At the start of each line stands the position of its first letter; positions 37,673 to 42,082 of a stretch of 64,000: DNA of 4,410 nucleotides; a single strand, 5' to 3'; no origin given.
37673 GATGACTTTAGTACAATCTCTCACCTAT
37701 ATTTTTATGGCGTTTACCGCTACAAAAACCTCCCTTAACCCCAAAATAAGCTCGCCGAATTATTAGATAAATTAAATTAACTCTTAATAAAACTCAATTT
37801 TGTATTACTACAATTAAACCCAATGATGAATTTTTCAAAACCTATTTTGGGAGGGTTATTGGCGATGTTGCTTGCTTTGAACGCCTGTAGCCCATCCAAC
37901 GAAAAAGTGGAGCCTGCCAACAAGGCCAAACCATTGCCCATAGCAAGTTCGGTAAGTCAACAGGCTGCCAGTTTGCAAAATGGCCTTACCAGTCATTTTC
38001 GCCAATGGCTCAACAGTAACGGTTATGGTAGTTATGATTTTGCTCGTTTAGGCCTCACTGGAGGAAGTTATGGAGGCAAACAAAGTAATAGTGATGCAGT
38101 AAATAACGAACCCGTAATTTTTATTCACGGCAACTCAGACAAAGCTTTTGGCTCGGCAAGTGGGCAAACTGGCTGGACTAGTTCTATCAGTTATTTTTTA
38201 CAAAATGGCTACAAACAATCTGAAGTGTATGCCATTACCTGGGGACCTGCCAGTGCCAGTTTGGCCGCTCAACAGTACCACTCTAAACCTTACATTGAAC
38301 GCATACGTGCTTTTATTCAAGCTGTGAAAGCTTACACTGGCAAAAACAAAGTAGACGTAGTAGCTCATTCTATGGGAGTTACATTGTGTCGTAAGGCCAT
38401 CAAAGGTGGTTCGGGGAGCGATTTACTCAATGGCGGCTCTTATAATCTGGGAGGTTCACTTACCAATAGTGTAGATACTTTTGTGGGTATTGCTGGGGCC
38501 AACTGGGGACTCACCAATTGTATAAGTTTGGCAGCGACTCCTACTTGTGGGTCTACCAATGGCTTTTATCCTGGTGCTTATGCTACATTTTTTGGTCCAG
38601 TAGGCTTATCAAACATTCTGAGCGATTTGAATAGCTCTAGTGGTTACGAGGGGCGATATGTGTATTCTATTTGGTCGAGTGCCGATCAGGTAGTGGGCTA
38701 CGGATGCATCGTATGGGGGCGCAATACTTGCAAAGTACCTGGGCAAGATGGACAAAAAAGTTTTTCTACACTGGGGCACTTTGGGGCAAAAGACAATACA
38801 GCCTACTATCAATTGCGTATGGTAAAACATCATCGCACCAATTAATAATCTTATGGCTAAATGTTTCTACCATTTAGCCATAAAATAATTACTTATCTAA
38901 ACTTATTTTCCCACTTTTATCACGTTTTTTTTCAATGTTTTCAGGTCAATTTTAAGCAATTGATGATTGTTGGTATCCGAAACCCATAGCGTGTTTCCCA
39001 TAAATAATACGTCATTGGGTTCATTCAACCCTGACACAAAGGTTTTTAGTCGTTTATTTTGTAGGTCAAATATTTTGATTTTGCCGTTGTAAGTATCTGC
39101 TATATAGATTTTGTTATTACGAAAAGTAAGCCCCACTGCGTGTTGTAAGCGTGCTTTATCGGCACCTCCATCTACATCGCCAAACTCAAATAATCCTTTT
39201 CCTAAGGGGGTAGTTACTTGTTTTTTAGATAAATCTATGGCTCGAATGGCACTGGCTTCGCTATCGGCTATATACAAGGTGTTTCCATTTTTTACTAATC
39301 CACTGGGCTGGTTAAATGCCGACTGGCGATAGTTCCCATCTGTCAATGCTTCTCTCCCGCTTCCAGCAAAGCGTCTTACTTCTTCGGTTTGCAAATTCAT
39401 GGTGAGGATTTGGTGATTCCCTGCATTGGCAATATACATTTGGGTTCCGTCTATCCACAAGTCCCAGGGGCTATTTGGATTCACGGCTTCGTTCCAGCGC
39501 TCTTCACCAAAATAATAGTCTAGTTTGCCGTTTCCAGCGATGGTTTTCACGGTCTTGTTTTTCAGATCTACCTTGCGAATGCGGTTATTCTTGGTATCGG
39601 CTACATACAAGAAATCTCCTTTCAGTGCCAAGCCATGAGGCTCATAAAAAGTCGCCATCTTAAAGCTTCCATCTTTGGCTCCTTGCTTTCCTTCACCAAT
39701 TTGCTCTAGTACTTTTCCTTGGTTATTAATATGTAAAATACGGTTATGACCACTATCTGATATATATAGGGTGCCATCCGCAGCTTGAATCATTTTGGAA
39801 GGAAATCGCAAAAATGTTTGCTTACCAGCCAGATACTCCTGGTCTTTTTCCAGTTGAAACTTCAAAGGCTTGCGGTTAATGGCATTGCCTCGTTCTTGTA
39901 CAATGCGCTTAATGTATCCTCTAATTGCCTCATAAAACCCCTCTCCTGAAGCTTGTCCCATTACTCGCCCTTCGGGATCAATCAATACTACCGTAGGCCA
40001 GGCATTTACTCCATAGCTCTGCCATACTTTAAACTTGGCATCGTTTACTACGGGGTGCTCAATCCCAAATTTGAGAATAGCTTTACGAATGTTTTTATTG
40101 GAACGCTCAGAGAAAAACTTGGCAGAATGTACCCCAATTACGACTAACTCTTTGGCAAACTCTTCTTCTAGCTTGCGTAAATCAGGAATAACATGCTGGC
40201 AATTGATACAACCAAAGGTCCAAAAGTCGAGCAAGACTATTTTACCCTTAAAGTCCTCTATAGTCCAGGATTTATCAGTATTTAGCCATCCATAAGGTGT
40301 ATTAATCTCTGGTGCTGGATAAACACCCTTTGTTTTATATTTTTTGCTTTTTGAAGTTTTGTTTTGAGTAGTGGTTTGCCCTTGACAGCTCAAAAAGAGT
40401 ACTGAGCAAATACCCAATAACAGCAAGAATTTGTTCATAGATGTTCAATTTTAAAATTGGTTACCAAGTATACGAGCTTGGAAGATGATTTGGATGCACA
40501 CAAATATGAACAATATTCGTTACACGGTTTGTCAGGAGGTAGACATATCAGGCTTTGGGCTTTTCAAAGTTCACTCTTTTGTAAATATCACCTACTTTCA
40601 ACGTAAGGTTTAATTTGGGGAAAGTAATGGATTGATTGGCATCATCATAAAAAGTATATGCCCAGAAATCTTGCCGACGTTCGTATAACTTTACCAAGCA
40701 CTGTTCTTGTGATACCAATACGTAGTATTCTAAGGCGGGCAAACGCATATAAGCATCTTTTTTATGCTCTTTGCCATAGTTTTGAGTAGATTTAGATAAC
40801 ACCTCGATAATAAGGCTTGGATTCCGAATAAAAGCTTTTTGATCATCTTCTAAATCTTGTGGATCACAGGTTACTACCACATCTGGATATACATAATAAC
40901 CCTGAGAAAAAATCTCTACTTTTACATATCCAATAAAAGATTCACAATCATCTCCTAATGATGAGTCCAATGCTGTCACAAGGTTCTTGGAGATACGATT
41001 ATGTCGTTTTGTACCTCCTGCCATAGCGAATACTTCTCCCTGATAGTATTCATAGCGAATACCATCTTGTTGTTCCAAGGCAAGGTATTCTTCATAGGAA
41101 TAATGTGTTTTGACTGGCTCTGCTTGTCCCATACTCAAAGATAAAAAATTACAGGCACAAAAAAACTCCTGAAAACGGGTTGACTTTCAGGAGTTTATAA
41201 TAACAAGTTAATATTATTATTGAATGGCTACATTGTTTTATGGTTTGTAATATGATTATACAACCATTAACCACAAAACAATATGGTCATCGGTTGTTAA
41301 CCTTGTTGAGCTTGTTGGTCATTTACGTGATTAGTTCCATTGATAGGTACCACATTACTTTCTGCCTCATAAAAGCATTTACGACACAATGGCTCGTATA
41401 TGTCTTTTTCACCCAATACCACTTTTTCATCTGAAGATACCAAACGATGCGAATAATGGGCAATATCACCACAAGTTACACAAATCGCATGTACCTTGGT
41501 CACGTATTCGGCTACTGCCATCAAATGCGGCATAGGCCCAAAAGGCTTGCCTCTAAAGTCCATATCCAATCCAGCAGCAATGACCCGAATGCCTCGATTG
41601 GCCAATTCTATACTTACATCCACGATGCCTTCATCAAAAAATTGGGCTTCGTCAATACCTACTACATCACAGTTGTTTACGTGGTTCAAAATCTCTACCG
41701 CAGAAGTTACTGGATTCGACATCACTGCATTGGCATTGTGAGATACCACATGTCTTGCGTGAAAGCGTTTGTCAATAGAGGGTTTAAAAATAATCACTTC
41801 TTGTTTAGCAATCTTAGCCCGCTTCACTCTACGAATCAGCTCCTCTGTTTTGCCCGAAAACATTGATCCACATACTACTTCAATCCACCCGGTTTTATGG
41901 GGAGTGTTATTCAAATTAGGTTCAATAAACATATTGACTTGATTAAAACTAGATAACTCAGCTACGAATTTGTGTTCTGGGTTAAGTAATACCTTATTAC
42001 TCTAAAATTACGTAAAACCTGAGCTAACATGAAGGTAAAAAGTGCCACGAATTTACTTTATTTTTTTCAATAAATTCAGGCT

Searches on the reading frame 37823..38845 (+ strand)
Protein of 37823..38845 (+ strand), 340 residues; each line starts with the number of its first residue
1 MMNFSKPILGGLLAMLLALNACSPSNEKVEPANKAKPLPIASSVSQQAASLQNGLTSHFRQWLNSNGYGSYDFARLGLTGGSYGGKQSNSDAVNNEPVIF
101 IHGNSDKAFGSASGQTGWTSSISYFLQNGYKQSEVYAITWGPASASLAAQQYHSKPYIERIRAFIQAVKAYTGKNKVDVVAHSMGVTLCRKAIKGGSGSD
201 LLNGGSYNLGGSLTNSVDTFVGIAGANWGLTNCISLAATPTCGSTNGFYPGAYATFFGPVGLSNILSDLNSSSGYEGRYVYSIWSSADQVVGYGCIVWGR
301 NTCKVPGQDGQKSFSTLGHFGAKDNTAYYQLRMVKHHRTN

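Call 5: search_protein_families(library=pfam, proteins=[window:37823-38845:+], max_evalue=0.1)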
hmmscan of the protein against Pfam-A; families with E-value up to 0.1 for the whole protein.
window:37823-38845:+ (340 aa): 7 families
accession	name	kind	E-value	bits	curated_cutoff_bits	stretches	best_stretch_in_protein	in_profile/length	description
PF01674.24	Lipase_2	-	3e-63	213.7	20.3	1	95-331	1-218/219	Lipase (class 2)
PF02089.21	Palm_thioest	-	0.00069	19.8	26.8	1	97-194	1-92/254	Palmitoyl protein thioesterase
PF12697.13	Abhydrolase_6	-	0.0007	20.8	26.3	1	98-191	1-82/217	Alpha/beta hydrolase family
PF05990.18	DUF900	-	0.0026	17.7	20.5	1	98-193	22-112/232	Alpha/beta hydrolase of unknown function (DUF900)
PF02450.21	LCAT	-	0.0033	17.2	21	1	116-194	67-140/392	Lecithin:cholesterol acyltransferase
PF00561.26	Abhydrolase_1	-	0.0041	17.3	25.8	0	157-190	51-84/245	alpha/beta hydrolase fold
PF07819.20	PGAP1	-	0.014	15.6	24.3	1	94-193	3-109/233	PGAP1-like alpha/beta domain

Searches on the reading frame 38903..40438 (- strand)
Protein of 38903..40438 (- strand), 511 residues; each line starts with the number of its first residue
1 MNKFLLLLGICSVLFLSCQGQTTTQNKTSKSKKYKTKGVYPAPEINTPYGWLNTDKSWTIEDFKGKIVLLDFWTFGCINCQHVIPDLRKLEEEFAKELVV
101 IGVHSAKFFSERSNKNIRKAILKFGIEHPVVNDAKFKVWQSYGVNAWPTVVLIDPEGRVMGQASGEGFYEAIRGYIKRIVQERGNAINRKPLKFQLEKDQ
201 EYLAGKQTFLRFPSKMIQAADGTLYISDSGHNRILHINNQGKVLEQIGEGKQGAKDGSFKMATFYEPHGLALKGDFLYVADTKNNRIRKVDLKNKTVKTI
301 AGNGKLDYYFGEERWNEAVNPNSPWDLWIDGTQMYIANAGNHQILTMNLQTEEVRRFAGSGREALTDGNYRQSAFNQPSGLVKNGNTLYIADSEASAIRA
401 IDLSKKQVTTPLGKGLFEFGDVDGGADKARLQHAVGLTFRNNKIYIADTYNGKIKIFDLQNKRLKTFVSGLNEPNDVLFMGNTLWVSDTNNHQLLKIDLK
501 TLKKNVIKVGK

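Call 5: search_protein_families(library=pfam, proteins=[window:38903-40438:-], max_evalue=0.1)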
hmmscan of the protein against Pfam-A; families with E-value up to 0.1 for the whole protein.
window:38903-40438:- (511 aa): 16 families
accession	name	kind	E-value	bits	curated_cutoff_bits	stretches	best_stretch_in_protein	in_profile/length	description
PF01436.27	NHL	-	3.7e-26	90.2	20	3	264-289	1-27/28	NHL repeat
PF13905.12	Thioredoxin_8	-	5.7e-17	62.3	27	1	65-159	1-94/94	Thioredoxin-like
PF00578.27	AhpC-TSA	-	3.8e-14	53.1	26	1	42-159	5-121/124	AhpC/TSA family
PF08534.16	Redoxin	-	2.6e-09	37.4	26.6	1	55-160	18-129/148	Redoxin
PF21959.2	DUF6923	-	1.2e-08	35.5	27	2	420-504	76-164/234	Repeat of unknown function (DUF6923)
PF08450.18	SGL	-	7.4e-07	29.4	26.3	0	383-483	143-236/246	SMP-30/Gluconolactonase/LRE-like region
PF25021.1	TEN_NHL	-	1.2e-06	28.2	27.1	0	205-236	324-355/357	Teneurin NHL domain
PF00085.26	Thioredoxin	-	5e-05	23.7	23.5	1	65-110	18-63/103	Thioredoxin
PF13098.12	Thioredoxin_2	-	8.1e-05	23.4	27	1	64-167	4-99/104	Thioredoxin-like domain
PF13360.13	PQQ_2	-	8.2e-05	22.8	27.6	0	230-297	170-229/233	Outer membrane protein assembly factor BamB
PF08309.17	LVIVD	-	0.00059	19.6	20.2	0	270-284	7-21/42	LVIVD repeat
PF13449.12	Phytase-like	-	0.0031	17.9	27.6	0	219-248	76-105/284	Esterase-like activity of phytase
PF24303.1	DUF7485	-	0.011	15.7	27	1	217-300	37-116/284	Domain of unknown function (DUF7485)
PF22701.2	Mala_s_1-like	-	0.022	14.9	27.5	0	213-297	90-174/195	Mal s 1 allergenic protein-like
PF13192.12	Thioredoxin_3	-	0.062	13.8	24.8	0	114-166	17-68/76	Thioredoxin domain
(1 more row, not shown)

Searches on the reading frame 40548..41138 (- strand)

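Call 66: search_protein_families(library=pfam, proteins=[window:40548-41138:-], max_evalue=0.0001)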
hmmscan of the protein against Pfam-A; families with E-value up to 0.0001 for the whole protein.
window:40548-41138:- (196 aa): 1 family
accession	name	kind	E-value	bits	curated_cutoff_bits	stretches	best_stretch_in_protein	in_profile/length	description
PF05685.18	Uma2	-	7.7e-32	110.6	27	1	16-177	2-168/172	Putative restriction endonuclease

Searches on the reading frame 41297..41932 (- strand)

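Call 66: search_protein_families(library=pfam, proteins=[window:41297-41932:-], max_evalue=0.0001)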
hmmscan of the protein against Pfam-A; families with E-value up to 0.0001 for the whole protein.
window:41297-41932:- (211 aa): 1 family
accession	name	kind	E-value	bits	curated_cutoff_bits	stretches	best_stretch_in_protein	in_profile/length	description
PF00265.24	TK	-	4.4e-55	186.7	20.6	1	15-187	1-176/176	Thymidine kinase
